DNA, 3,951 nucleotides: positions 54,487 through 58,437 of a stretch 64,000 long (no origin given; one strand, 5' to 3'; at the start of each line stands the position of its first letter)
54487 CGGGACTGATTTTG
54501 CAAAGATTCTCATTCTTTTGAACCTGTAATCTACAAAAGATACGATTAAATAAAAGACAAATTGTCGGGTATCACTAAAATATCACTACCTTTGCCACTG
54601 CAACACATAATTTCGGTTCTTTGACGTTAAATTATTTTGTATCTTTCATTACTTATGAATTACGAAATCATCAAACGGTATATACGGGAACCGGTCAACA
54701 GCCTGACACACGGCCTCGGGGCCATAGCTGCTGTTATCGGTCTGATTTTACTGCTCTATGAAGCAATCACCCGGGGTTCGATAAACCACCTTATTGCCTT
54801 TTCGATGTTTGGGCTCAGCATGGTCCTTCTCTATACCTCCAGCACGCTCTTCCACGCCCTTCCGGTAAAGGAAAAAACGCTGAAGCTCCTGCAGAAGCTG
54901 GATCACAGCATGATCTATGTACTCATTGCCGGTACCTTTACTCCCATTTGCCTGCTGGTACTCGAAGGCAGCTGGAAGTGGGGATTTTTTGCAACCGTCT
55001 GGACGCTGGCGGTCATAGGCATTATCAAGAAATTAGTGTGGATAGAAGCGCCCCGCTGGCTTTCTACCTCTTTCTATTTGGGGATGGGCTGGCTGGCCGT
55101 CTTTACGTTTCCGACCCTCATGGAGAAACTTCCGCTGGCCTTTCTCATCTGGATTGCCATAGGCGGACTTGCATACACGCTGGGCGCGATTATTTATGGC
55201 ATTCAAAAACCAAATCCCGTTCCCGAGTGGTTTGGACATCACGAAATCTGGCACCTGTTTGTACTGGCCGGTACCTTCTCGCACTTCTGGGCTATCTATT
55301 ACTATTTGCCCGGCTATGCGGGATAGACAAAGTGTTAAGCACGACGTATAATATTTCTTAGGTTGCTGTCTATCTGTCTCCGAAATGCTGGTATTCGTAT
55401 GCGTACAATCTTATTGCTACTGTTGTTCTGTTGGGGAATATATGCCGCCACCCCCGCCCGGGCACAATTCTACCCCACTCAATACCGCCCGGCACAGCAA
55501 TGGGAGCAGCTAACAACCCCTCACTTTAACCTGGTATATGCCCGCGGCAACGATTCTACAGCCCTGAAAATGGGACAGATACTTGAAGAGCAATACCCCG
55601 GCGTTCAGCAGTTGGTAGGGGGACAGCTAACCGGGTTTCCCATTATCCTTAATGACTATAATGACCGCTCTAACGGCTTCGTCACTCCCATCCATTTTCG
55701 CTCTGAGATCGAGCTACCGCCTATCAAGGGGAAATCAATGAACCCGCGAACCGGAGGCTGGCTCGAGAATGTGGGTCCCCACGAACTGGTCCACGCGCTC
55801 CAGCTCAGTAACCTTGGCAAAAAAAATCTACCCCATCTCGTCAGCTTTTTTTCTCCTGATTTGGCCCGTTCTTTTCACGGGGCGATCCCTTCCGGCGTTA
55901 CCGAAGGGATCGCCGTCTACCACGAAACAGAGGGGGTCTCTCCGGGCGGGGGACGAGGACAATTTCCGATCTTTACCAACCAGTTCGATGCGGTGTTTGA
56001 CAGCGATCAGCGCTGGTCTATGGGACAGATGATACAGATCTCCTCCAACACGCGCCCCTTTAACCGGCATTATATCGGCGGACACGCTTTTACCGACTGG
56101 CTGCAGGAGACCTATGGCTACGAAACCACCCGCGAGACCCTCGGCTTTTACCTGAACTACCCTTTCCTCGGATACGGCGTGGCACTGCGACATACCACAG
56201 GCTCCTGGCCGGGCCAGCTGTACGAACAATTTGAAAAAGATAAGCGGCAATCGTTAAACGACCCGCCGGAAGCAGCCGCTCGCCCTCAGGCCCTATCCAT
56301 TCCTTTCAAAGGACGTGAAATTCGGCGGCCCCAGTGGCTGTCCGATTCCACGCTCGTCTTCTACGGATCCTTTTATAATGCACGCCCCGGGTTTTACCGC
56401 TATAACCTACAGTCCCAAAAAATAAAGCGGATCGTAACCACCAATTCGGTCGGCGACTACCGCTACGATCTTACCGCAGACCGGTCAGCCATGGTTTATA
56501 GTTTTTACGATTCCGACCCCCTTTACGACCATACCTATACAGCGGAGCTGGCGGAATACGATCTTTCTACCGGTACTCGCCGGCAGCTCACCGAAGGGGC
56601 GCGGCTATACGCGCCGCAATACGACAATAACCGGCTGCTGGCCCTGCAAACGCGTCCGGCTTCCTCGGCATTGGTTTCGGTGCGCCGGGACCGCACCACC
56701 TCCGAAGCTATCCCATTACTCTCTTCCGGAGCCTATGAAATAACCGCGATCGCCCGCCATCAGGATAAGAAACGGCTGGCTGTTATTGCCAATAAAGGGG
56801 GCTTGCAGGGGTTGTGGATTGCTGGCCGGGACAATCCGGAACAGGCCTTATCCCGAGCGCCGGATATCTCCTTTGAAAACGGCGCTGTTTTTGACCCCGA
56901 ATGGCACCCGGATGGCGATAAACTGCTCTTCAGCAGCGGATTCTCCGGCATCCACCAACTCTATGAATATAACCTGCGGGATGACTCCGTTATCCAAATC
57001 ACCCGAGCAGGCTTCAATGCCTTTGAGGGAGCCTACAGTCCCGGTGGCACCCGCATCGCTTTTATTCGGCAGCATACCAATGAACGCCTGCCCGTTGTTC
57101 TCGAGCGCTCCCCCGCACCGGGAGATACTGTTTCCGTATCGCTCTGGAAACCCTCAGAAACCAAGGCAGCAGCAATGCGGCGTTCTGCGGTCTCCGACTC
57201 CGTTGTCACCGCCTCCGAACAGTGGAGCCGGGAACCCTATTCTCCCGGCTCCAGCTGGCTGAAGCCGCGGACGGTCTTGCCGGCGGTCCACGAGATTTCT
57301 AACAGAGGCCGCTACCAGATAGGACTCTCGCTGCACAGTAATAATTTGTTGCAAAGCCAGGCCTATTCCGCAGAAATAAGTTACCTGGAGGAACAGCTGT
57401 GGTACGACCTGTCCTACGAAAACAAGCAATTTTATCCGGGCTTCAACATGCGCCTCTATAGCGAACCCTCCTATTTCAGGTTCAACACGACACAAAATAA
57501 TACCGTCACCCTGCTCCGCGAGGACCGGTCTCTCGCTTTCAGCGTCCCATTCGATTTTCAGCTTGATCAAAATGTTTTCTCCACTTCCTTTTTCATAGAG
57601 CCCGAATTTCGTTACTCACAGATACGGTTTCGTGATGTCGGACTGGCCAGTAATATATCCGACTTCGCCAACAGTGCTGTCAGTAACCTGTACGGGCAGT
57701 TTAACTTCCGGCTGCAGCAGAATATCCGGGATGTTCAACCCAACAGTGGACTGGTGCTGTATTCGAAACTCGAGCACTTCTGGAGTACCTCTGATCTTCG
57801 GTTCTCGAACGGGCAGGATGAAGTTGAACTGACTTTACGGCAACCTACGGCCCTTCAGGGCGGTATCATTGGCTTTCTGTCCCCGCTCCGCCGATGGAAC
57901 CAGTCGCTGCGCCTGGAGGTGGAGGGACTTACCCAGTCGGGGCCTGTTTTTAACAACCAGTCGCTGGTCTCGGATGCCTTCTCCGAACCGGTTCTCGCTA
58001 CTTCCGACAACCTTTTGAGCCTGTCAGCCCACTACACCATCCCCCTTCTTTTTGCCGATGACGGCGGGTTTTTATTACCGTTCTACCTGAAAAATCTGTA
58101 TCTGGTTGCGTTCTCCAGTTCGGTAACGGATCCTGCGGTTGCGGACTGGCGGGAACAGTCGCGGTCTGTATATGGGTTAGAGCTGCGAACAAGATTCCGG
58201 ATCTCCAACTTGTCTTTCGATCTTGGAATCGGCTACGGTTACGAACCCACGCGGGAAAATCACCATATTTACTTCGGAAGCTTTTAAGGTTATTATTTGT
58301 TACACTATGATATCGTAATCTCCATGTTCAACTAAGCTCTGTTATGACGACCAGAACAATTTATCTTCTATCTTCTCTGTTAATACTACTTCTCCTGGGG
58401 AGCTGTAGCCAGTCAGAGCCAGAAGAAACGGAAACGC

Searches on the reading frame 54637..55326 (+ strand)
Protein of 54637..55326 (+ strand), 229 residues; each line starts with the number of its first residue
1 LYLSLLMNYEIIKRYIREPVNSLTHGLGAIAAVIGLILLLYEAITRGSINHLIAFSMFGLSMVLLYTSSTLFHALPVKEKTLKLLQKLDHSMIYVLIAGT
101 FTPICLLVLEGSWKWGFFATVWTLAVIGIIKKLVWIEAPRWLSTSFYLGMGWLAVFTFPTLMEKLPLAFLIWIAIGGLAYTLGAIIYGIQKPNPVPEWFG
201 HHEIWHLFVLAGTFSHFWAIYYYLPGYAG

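Call 12: search_protein_families(library=pfam, proteins=[window:54637-55326:+])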
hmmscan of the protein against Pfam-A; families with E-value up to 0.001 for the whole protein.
window:54637-55326:+ (229 aa): 1 family
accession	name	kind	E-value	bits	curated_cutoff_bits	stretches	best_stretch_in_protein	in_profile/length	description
PF03006.26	HlyIII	-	1.2e-54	185.8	26.2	1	15-217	3-224/224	Haemolysin-III related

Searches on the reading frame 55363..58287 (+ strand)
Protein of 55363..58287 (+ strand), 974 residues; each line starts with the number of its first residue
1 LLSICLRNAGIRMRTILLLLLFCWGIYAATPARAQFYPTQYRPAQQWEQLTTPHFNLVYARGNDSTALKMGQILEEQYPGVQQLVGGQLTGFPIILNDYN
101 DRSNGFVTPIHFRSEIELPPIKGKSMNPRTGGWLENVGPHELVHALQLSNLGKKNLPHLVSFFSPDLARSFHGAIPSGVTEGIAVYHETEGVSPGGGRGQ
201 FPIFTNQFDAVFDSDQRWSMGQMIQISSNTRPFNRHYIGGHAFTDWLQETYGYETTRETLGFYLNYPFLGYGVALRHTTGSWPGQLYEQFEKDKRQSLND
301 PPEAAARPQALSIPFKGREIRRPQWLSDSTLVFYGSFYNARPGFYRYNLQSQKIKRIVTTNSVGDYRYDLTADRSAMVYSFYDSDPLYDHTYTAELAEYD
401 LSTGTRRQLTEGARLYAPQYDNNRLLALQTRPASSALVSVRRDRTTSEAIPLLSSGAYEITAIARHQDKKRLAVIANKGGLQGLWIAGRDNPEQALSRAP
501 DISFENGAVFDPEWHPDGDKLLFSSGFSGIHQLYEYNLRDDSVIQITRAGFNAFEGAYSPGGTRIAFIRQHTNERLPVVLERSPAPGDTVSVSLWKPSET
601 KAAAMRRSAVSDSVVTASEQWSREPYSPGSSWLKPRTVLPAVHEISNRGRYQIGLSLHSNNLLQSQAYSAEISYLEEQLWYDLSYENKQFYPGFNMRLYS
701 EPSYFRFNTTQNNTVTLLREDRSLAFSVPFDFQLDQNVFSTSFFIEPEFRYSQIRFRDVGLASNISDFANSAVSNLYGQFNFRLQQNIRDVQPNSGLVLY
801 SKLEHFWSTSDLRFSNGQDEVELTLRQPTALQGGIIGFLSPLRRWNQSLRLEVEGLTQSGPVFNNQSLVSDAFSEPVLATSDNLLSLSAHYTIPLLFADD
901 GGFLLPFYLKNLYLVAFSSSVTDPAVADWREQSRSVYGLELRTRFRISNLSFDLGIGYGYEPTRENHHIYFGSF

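Call 12: search_protein_families(library=pfam, proteins=[window:55363-58287:+])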
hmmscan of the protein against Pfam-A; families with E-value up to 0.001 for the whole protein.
window:55363-58287:+ (974 aa): 1 family
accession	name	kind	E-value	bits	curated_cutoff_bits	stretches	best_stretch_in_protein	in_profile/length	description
PF07676.18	PD40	-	0.00079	19.8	20.9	0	503-525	5-27/38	WD40-like Beta Propeller Repeat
